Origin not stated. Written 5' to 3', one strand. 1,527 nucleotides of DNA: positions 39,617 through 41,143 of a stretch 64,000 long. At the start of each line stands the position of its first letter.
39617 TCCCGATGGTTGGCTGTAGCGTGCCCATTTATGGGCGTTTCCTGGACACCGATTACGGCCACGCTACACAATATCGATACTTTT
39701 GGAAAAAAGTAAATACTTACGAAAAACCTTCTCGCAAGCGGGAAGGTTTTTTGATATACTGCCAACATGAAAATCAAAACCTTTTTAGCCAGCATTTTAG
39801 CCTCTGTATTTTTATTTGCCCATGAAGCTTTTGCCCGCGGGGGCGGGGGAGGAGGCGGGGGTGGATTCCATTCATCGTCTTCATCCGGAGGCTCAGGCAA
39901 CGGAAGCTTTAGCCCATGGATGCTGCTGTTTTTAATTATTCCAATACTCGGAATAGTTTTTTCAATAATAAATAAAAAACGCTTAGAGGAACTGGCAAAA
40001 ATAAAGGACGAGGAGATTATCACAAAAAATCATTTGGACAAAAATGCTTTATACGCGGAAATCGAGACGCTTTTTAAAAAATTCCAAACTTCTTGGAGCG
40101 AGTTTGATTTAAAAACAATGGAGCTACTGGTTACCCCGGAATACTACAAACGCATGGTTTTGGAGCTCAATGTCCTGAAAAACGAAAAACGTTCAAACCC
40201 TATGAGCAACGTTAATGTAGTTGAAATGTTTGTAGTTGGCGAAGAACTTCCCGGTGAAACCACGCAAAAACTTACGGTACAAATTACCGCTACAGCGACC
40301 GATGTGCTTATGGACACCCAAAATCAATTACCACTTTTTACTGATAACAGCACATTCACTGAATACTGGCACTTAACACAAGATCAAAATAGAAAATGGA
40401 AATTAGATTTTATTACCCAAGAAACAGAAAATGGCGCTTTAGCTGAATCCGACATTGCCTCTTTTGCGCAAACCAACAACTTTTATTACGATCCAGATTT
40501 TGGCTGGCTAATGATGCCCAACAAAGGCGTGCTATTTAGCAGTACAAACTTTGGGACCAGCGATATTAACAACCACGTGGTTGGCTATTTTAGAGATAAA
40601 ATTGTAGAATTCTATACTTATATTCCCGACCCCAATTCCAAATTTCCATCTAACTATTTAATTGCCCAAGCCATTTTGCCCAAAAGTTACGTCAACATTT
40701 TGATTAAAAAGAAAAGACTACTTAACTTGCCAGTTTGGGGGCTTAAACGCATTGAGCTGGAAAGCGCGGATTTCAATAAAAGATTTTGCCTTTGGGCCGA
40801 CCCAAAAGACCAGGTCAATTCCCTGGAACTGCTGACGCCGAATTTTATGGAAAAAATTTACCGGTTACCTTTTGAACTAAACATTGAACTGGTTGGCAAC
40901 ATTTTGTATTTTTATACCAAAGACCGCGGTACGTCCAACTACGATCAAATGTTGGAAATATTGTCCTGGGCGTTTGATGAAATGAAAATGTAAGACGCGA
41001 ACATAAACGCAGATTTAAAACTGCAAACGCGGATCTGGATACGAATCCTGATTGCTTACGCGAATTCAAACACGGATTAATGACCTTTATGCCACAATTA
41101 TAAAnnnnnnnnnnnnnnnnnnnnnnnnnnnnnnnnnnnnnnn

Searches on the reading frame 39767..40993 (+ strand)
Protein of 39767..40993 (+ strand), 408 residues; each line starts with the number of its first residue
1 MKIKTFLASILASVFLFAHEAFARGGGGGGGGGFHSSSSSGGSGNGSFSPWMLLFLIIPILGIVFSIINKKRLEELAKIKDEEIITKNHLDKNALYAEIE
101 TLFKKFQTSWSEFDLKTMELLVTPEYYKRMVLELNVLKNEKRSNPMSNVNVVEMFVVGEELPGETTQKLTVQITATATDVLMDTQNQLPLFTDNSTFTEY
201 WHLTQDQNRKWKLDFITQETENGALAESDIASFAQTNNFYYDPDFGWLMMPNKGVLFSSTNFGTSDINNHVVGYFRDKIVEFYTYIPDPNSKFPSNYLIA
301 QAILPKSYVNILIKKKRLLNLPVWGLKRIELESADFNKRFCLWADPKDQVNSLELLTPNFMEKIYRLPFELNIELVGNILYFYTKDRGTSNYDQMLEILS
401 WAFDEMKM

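Call 50: search_protein_families(library=pfam, proteins=[window:39767-40993:+], max_evalue=0.00001)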
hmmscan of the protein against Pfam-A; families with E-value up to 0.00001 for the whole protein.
window:39767-40993:+ (408 aa): 2 families
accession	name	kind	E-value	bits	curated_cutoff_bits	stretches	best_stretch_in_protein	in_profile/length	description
PF04280.21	Tim44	-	2e-09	38.1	29.6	1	91-216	16-145/147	Tim44-like domain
PF11335.13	DUF3137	-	1.4e-08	35.2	26.1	1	293-385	16-100/139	Protein of unknown function (DUF3137)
